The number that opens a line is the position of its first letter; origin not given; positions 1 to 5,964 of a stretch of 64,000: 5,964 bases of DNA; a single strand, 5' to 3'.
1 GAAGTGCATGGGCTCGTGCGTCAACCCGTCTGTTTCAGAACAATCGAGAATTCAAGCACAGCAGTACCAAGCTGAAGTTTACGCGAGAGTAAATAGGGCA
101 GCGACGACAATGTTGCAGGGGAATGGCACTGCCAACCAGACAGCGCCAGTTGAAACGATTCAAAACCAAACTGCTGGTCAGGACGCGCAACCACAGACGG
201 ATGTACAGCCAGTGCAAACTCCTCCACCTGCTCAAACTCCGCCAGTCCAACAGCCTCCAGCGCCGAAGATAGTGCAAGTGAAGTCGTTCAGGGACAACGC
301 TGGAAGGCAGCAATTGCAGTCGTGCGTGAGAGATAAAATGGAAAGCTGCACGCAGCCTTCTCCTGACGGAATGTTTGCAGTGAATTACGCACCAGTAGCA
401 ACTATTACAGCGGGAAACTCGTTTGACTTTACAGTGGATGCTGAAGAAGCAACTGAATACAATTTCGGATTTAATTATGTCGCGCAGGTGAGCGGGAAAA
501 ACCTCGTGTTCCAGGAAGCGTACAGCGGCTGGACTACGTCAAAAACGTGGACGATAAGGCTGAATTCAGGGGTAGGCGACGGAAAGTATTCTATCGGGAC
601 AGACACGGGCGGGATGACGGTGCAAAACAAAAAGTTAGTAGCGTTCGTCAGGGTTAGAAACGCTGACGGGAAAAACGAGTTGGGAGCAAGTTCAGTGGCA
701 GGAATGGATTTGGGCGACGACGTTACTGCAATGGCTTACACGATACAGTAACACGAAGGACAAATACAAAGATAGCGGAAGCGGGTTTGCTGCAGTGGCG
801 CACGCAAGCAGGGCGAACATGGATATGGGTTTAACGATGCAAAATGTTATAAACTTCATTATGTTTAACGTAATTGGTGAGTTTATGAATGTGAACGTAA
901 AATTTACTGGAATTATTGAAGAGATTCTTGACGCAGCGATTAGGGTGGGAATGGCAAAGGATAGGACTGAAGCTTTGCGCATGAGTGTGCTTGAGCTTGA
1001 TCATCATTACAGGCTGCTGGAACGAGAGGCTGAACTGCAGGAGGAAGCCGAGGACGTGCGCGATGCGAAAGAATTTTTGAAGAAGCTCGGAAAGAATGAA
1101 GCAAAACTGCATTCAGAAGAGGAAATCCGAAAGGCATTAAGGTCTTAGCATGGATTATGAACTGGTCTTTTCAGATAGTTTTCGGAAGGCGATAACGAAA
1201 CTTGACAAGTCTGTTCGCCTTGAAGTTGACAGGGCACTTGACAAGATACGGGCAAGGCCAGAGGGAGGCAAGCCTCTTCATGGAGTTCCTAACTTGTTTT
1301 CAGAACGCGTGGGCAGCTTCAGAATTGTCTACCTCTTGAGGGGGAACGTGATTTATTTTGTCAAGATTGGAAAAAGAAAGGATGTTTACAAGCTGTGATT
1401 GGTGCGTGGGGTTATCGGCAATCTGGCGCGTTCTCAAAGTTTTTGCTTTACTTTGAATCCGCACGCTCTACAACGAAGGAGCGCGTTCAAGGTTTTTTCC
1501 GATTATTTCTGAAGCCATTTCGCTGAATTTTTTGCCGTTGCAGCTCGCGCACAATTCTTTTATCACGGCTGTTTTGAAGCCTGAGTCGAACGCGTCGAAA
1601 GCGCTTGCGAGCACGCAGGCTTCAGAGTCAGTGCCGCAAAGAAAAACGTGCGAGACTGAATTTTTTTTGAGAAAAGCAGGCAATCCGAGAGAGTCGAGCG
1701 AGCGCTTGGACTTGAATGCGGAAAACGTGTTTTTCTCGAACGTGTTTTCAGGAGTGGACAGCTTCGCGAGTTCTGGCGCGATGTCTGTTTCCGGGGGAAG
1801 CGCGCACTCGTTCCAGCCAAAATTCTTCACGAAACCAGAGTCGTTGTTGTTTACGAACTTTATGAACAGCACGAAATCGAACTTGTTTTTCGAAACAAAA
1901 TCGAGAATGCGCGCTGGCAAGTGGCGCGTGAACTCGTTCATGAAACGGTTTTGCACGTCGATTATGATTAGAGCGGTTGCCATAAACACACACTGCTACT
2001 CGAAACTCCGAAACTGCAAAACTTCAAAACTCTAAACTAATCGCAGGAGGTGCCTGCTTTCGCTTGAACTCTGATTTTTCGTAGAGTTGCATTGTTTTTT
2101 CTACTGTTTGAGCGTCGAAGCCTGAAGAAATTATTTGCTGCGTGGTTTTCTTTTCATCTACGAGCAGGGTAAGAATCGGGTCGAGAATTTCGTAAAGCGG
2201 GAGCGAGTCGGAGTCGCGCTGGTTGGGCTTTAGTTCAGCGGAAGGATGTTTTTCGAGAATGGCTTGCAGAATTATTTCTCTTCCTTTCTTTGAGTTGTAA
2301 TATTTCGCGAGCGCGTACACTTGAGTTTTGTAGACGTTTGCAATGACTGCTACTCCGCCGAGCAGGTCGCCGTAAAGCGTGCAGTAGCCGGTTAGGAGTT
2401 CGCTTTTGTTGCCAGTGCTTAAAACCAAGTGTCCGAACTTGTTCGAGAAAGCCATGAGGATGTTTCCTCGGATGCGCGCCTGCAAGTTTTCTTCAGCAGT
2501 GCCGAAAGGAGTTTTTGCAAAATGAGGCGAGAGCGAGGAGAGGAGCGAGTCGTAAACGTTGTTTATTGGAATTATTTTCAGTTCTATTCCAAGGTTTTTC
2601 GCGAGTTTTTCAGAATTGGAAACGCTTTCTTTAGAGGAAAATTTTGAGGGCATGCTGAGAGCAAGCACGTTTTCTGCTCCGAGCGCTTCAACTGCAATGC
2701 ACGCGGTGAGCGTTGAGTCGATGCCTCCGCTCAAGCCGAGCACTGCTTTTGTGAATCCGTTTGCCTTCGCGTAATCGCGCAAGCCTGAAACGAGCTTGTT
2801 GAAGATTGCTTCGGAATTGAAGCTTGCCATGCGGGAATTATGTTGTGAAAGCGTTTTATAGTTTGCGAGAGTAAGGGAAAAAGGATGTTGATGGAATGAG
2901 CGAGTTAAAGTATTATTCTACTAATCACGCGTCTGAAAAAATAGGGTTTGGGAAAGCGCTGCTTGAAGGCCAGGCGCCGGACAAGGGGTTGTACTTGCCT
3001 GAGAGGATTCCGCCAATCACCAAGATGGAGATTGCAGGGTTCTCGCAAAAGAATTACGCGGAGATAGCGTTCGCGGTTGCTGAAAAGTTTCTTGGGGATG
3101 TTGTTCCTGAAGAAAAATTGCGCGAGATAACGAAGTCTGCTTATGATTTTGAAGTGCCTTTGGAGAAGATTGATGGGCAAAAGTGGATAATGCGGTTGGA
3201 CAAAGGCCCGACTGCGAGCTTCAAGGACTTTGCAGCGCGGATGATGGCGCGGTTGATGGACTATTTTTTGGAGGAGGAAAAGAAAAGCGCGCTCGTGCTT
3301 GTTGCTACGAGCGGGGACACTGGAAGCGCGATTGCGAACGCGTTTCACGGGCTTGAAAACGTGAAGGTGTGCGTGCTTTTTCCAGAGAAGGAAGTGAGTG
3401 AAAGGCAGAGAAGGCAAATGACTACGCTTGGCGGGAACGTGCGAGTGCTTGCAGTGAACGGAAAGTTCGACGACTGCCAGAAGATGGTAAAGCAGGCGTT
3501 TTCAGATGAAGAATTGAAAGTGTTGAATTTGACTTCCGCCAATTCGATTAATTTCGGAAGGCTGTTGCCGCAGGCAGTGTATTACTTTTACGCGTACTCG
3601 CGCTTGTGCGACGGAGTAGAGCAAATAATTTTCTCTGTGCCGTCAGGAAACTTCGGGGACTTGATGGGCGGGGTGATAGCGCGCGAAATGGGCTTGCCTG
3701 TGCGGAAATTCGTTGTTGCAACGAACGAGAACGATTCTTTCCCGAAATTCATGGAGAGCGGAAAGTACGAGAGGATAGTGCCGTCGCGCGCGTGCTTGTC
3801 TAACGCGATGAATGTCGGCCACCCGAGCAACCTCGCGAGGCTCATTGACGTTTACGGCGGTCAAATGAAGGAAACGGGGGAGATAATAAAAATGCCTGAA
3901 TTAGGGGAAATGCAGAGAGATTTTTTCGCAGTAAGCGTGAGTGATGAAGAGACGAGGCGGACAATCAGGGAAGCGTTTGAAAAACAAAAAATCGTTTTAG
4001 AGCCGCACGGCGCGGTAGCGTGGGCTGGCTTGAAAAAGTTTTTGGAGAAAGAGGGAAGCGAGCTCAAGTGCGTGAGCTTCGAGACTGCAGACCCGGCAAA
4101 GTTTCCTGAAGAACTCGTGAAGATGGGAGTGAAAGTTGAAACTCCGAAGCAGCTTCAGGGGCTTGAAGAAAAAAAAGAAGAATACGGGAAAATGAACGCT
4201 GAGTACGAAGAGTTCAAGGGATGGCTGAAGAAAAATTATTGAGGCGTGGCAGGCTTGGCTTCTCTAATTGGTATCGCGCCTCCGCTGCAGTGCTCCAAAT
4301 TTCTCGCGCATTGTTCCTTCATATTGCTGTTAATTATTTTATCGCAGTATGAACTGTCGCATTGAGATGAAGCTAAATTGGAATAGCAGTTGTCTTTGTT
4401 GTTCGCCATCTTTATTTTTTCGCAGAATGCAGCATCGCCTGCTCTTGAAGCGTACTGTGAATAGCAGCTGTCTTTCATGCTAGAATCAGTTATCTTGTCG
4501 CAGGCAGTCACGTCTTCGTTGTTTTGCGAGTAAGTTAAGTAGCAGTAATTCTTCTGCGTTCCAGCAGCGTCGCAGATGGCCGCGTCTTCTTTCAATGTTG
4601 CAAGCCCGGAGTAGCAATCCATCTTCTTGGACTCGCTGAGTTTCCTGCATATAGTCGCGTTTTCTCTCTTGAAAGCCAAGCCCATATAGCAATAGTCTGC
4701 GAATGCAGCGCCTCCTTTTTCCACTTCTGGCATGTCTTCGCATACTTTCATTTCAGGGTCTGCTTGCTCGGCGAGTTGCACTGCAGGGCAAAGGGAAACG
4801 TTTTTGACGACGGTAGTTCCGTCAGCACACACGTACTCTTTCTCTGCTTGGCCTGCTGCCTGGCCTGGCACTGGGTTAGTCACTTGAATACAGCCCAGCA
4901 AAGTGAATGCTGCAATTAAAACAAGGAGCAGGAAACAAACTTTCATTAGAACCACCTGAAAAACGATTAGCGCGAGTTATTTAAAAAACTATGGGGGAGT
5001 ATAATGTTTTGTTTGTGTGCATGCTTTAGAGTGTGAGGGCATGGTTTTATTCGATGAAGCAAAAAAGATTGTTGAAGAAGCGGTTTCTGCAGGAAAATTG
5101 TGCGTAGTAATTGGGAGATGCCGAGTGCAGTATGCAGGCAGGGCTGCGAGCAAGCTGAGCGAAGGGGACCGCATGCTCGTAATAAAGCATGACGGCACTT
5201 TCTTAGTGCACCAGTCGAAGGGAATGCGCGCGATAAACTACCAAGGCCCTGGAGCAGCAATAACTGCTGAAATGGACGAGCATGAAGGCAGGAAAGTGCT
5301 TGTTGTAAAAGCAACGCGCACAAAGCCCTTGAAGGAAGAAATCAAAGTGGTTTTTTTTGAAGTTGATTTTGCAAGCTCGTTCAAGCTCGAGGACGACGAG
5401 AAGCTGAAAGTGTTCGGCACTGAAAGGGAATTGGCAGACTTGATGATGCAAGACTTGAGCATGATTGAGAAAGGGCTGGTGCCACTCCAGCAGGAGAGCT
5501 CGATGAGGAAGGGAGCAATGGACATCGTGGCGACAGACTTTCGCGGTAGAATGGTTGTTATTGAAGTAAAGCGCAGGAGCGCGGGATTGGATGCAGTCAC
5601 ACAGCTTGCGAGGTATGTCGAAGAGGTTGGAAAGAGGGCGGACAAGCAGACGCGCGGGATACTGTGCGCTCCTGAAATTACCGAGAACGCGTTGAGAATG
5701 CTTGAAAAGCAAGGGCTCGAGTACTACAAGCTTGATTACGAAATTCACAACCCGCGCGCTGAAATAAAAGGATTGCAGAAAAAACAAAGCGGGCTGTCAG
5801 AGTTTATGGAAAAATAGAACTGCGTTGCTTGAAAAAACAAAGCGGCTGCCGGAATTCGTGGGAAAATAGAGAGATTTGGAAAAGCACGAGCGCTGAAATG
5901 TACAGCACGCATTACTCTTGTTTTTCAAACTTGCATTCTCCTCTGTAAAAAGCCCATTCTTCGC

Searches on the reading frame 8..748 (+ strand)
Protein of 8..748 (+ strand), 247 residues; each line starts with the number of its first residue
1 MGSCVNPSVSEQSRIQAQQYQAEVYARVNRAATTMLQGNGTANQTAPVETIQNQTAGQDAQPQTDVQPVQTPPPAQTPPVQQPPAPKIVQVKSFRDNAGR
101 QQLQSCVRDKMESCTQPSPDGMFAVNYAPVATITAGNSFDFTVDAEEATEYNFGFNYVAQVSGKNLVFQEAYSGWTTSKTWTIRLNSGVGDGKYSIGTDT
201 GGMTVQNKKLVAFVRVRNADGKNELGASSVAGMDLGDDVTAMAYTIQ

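Call 50: find_encoding_contigs(protein=window:8-748:+, flank=10000, max_places=3)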
Protein window:8-748:+ (247 aa): no gene with exactly this product is on record in the collection.

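Call 56: search_protein_families(library=pfam, proteins=[window:8-748:+], max_evalue=0.001)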
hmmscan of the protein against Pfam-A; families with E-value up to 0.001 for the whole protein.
window:8-748:+ (247 aa): 0 families

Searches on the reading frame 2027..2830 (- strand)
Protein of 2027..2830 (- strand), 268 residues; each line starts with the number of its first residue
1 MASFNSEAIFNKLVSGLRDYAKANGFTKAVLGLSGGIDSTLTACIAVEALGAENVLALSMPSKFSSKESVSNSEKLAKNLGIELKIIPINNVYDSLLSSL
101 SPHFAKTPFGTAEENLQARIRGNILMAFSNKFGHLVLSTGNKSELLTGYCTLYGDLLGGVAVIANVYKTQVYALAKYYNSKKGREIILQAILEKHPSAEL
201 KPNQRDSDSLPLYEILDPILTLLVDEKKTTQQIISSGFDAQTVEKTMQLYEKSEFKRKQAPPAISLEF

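Call 55: search_protein_families(library=pfam, proteins=[window:2027-2830:-], max_evalue=0.001)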
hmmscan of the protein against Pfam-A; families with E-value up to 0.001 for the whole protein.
window:2027-2830:- (268 aa): 2 families
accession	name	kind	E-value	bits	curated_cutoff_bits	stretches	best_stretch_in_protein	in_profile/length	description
PF02540.23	NAD_synthase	-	9.1e-79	264.4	21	1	10-260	2-242/242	NAD synthase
PF06508.19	QueC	-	1.9e-05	24.7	22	1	28-100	1-71/210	Queuosine biosynthesis protein QueC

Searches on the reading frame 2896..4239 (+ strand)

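Call 55: search_protein_families(library=pfam, proteins=[window:2896-4239:+], max_evalue=0.001)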
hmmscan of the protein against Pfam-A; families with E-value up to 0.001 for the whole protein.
window:2896-4239:+ (448 aa): 2 families
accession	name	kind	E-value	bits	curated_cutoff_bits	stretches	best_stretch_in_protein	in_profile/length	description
PF00291.31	PALP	-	6.1e-28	98.4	35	1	96-384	24-279/295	Pyridoxal-phosphate dependent enzyme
PF14821.11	Thr_synth_N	-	1.2e-22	80.3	25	1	5-83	1-79/79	Threonine synthase N terminus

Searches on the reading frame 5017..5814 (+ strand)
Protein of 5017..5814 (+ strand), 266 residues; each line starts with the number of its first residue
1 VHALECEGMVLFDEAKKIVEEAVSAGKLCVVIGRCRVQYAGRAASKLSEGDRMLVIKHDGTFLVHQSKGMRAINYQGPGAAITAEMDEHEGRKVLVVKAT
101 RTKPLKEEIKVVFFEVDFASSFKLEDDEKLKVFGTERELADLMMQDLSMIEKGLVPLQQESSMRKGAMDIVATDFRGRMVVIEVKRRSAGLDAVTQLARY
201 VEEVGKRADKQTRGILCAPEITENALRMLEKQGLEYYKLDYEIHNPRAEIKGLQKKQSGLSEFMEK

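Call 55: search_protein_families(library=pfam, proteins=[window:5017-5814:+], max_evalue=0.001)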
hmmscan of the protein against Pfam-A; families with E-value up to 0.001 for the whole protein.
window:5017-5814:+ (266 aa): 3 families
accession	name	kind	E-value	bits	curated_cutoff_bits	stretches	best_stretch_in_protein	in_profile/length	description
PF01939.22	NucS_C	-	2.3e-26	92.6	24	1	136-243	2-112/124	Endonuclease NucS C-terminal domain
PF21003.3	NucS_N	-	9.8e-24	83.6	23.9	1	27-128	3-99/100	Endonuclease NucS N-terminal PH-like domain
PF02021.23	UPF0102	-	0.00028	21.6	23.6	0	150-189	10-44/80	Uncharacterised protein family UPF0102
